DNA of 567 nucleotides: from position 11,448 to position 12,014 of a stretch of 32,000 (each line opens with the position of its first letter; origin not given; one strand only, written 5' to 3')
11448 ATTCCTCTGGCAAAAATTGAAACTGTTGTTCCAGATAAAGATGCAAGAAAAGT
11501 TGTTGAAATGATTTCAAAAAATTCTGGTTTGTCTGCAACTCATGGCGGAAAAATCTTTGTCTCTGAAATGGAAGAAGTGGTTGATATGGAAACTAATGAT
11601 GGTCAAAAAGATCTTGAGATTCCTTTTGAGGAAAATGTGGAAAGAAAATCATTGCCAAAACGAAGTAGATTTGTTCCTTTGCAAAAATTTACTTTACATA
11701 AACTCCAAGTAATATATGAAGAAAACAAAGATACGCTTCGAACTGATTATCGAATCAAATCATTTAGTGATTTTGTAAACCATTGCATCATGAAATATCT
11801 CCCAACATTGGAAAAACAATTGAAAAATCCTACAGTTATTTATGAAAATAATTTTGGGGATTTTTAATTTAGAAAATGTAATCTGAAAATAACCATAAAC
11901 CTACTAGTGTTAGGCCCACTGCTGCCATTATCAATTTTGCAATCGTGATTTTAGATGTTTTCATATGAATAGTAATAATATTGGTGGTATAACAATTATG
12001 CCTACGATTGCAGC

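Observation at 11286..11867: PII-like sensor domain fused to a ribbon-helix-helix-like tail: a candidate one-component nitrogen/energy-responsive regulator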

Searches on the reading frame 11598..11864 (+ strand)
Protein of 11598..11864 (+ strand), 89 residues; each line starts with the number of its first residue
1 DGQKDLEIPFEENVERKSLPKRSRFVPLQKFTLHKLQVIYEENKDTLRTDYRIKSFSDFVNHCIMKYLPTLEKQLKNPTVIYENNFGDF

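Call 10: search_protein_families(library=pfam, proteins=[window:11598-11864:+, window:11640-11864:+], max_evalue=10)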
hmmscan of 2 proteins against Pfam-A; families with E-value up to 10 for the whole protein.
window:11598-11864:+ (89 aa): 0 families

window:11640-11864:+ (75 aa): 0 families

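Call 11: search_solved_structures(query=window:11598-11864:+, max_evalue=10, show_alignments=2)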
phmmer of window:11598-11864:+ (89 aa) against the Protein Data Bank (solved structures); distinct sequences matched with E-value up to 10: 2.
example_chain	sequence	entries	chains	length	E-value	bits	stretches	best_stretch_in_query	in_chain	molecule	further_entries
5kdi_A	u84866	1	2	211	0.026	18.1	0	48-83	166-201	Pleckstrin homology domain-containing family A member 8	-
7nd2_A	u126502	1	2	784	1.1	12.9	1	23-76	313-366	Protein phosphatase 1 regulatory subunit 21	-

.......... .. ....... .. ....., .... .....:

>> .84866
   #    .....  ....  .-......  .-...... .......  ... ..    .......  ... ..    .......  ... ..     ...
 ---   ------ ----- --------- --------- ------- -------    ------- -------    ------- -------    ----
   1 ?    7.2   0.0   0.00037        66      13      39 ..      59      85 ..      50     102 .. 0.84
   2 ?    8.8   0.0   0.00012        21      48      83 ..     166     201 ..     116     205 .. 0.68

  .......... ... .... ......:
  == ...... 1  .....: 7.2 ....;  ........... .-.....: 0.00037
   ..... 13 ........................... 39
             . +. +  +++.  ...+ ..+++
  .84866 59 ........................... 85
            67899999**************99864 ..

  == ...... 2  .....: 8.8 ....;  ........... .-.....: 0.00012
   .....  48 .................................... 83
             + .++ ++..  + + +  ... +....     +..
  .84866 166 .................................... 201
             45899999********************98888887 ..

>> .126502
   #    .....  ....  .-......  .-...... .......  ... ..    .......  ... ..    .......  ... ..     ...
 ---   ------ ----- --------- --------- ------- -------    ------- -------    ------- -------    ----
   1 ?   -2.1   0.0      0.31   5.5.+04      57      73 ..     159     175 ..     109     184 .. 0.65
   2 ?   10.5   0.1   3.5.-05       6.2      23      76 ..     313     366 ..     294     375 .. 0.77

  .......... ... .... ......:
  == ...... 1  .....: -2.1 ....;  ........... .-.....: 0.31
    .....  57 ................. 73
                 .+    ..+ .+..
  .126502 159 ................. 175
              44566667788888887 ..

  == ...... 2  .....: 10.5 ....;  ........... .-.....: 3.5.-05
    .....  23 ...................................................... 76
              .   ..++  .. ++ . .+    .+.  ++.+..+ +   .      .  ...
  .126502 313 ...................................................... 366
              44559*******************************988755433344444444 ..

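Call 18: search_protein_representatives(protein=window:11598-11864:+)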
Query: 89 residues. Proteins with E-value up to 0.001 (for the whole library): 18; up to 1e-10: 9; up to 1e-30: 2. The best 18 are listed.
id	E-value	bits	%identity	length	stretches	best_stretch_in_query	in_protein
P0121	6.4e-39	147.8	87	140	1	12-89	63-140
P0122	3.9e-35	135.7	70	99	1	2-89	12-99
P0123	7.6e-27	109.2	66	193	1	4-89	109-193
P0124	7.7e-18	80.5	54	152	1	3-86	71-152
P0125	2.0e-16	76.0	56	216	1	19-81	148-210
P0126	3.1e-16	75.3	54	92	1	19-83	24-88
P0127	6.9e-16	74.2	53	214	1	11-80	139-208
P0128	9.8e-16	73.7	69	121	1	38-89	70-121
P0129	2.0e-14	69.6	87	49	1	51-89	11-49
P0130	2.5e-10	56.5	44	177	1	17-82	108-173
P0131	1.5e-09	54.1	66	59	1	1-47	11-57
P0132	5.5e-09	52.2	40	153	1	8-82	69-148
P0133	3.3e-08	49.7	43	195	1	16-84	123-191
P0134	8.2e-05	38.9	42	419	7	51-76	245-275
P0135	1.5e-04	38.0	49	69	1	20-70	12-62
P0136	2.6e-04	37.3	41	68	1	21-74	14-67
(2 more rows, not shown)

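Call 21: search_solved_structures(query=A1, max_evalue=10, show_alignments=3)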
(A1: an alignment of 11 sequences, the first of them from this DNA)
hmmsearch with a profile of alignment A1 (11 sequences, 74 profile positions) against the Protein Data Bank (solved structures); distinct sequences matched with E-value up to 10: 0.

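Call 22: search_protein_families(library=pfam, alignment_id=A1, max_evalue=10)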
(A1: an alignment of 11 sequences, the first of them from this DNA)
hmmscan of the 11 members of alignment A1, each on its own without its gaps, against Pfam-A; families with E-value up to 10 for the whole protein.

A. member 1, seq(73 aa): 0 families

B. families by the number of members that match (of 11 scanned): 5 families
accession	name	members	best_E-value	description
PF07659.16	DUF1599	3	0.059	Nucleotide modification associated domain 1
PF21861.2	RepB_C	1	0.011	Replication protein RepB, C-terminal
PF23576.2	SEN1_barrel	1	0.025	Helicase SEN1 beta-barrel domain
PF18405.6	SLC25_like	1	0.11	Mitochondrial SLC25 homolog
PF11433.13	DUF3198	1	2.2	Protein of unknown function (DUF3198)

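Call 24: find_related_loci(query=A1, collection=genome_contigs, flank=5000)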
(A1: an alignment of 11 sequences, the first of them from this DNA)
Query A1 (73 aa) in genome_contigs; peptide patterns used: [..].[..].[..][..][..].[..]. (x = any residue, [..] = any of these).
144 stretches matched a pattern; 130 encode a relative of the query (tblastn E <= 1e-3); the best 80 are kept; 80 distinct loci.
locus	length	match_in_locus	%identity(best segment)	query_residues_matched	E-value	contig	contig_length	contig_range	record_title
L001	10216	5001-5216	94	2-73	2e-45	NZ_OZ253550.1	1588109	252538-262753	MAG: Nitrosopumilus sp. isolate b6ab8db1-e288-4189-af5a-9604fbca7118 chromosome 1, complete sequence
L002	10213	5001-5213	96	3-73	2e-45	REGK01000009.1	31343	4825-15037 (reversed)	MAG: Nitrosopumilus sp. isolate GoM_MAG6 NODE_400_length_31343_cov_29.375352, whole genome shotgun sequence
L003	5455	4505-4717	94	3-73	3e-45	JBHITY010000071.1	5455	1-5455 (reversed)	MAG: Nitrosopumilus sp. isolate TC2-3L-PW_bin.34 TC2-3L-PW_bin.34_contig0071, whole genome shotgun sequence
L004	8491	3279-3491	94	3-73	3e-45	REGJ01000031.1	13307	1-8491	MAG: Nitrosopumilus sp. isolate GoM_MAG5 NODE_2122_length_13307_cov_16.072307, whole genome shotgun sequence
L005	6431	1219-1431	93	3-73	4e-45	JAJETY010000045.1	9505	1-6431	MAG: Nitrosopumilus sp. isolate SFB3 b18_orig_k141_1284759_length_9505_cov_14.9546, whole genome shotgun sequence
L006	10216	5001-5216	96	2-73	5e-46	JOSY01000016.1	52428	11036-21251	Marine Group I thaumarchaeote SCGC AAA799-D11 AAA799D11_31, whole genome shotgun sequence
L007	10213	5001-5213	94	3-73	3e-45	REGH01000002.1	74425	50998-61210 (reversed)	MAG: Nitrosopumilus sp. isolate GoM_MAG4 NODE_45_length_74425_cov_13.900172, whole genome shotgun sequence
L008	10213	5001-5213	94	3-73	3e-44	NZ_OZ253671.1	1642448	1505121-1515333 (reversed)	MAG: Nitrosopumilus sp. isolate a7174fe6-efbc-48e7-936d-e4c6e82819a1 chromosome 1, complete sequence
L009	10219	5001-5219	89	1-73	1e-43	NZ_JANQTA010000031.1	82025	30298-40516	MAG: Nitrosopumilus sp. isolate IP29b_bin.65 k99_1228745, whole genome shotgun sequence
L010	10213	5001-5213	93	3-73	3e-43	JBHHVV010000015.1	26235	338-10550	MAG: Nitrosopumilus sp. isolate S.4.sp1_bin.32 NODE_541_length_26235_cov_13.894194, whole genome shotgun sequence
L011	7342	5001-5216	92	2-73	4e-43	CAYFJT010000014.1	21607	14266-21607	MAG TPA_asm: uncultured Nitrosopumilaceae archaeon isolate ERP019367_co1_134 genome assembly, contig: NODE_2124_length_2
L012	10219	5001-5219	92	1-73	3e-43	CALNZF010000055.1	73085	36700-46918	MAG: uncultured Nitrosopumilaceae archaeon isolate LOGT_bin.0172 genome assembly, contig: contig_63547, whole genome sho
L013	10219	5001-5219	90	1-73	9e-43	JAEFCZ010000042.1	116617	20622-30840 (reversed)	MAG: Nitrosopumilus sp. isolate PfA contig-70_0_length_116618_read-count_17470054, whole genome shotgun sequence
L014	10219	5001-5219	88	1-73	3e-42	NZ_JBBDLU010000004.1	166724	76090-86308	MAG: Nitrosopumilus sp. isolate LejiaA_33_50 Lejia_A_146_length_166724_cov_36, whole genome shotgun sequence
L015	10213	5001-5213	89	3-73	4e-42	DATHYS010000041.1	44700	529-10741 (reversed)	MAG TPA_asm: Nitrosopumilus sp. isolate SMAG_U16217 k141_303579, whole genome shotgun sequence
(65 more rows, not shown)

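Call 29: predict_structure(alignment_id=A1)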
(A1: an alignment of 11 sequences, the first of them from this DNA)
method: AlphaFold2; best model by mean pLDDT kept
length: 73 residues; sequences in the alignment: 11
mean_pLDDT: 84.8   pTM: 0.61
mean pLDDT of the five models: 84.8, 83.5, 83.1, 82.6, 79.8
residues with pLDDT >= 90: 40; 70-90: 20; 50-70: 8; < 50: 5
segments of 3 or more residues with pLDDT < 50: 71-73
pLDDT, mean of each block of 10 residues (from residue 1): 81 94 97 96 94 88 58 39
secondary structure, 60 per line:
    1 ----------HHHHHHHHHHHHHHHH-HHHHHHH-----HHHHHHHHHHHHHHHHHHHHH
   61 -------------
elements in order: H11-26 H28-34 H40-60

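Call 32: fold_search(model_id=the predicted structure, library=pdb)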
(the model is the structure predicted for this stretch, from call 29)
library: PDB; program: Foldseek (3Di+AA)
matches with E <= 10: 1; with E <= 0.001: 0
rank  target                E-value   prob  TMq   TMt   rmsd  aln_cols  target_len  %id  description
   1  3no7_B                6.0e+00  0.09  0.43  0.50   8.3        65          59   20  Crystal structure of the centromere-binding protein ParB from plasmid pCXC100 (released 2010-12-22)

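Call 36: find_homologous_proteins(query=A2, max_evalue=0.01)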
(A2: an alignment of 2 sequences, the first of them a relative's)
Query A2 (2 sequences) (69 aa, profile of the alignment): 3 proteins with E <= 0.01 among 3 candidates.
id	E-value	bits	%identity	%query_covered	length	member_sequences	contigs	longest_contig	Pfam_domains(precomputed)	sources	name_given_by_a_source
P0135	4.8e-35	137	100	100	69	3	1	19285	-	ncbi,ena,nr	ncbi:MAG: hypothetical protein J7K45_04350 [Thaumarchaeota archaeon]|nr:hypothetical protein [Nitros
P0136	1.2e-33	133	37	75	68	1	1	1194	-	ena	-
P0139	1.9e-24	103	39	78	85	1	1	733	-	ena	-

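Call 37: find_encoding_contigs(protein=P0135, flank=6000, max_places=3)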
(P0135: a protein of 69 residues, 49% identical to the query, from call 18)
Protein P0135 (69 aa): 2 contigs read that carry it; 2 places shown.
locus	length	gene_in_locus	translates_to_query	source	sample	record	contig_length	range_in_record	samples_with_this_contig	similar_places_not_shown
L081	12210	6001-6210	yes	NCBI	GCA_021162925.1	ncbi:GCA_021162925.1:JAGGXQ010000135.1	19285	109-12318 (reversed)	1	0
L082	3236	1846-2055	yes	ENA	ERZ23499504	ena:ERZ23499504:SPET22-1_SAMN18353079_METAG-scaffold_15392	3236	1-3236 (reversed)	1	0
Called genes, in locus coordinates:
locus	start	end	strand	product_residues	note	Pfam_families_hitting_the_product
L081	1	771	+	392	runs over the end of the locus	PF00595:PDZ (faint), PF02163:Peptidase_M50, PF17820:PDZ_6, PF02163:Peptidase_M50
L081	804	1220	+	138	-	-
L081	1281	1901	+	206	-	-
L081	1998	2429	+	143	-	-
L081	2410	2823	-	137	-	-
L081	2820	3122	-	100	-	PF05135:Phage_connect_1 (faint)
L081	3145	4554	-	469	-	PF25209:Phage_capsid_4, PF19821:Phage_capsid_2 (weak)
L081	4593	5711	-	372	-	PF06074:Portal_Mu (faint), PF04860:Phage_portal (weak)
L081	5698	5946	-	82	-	-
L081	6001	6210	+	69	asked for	-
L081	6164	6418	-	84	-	-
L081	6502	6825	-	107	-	PF02579:Nitro_FeMo-Co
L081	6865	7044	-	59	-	-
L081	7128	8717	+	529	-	PF02919:Topoisom_I_N, PF01028:Topoisom_I, PF14370:Topo_C_assoc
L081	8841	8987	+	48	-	-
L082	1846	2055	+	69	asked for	-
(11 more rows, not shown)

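Call 56: find_encoding_contigs(protein=P0127, flank=5000, max_places=2)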
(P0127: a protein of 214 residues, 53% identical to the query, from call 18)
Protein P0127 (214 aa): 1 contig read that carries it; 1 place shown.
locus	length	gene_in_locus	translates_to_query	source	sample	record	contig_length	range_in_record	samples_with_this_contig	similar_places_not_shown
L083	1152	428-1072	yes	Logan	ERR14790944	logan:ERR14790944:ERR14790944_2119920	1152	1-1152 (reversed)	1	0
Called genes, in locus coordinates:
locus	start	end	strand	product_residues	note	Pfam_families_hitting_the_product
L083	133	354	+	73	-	-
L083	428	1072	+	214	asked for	PF00543:P-II (weak)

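Call 57: find_encoding_contigs(protein=P0125, flank=5000, max_places=2)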
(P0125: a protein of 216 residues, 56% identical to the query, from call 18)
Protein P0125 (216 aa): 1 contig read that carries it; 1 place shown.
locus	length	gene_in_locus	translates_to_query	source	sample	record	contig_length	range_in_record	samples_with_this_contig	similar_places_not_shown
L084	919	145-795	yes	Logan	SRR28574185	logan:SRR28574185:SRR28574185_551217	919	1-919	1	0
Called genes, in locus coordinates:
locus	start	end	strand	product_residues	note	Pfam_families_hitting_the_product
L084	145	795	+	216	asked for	PF00543:P-II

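Call 58: find_encoding_contigs(protein=P0133, flank=5000, max_places=2)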
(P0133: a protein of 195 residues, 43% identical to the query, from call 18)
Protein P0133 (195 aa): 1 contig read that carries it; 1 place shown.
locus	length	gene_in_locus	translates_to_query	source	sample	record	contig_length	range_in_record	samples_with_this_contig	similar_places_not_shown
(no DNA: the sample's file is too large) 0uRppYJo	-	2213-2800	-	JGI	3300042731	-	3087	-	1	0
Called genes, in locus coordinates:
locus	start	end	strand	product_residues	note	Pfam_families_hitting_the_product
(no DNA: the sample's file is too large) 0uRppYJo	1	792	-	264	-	?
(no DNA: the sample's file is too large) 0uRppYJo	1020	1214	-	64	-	-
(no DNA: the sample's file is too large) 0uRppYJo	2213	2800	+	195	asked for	-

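Call 64: fold_search(model_id=the predicted structure, library=viral)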
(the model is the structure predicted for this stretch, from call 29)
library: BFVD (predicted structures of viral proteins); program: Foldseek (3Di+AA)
matches with E <= 10: 9; with E <= 0.001: 0
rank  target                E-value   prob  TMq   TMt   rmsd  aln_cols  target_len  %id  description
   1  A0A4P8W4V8            5.6e+00  0.16  0.49  0.51   6.7        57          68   21  (no name in the UniProt tables at hand)
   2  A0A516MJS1            6.0e+00  0.09  0.35  0.38   5.9        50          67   18  (no name in the UniProt tables at hand)
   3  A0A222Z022            6.5e+00  0.07  0.35  0.30  10.1        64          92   16  Uncharacterized protein [Streptomyces phage Peebs]
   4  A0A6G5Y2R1            6.9e+00  0.06  0.34  0.31  12.6        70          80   16  (no name in the UniProt tables at hand)
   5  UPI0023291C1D         8.5e+00  0.02  0.18  0.18   9.2        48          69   19  (no name look-up for this kind of identifier)
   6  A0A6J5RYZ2            9.2e+00  0.05  0.32  0.34  10.4        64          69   11  Uncharacterized protein [uncultured Caudovirales phage]
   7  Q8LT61                9.2e+00  0.05  0.26  0.17   7.4        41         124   15  Uncharacterized protein [Vibrio phage VpV262]
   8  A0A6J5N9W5            9.2e+00  0.04  0.34  0.23  11.7        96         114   10  Uncharacterized protein [uncultured Caudovirales phage]
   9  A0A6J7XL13            9.2e+00  0.01  0.21  0.20  12.0        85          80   15  Uncharacterized protein [uncultured Caudovirales phage]
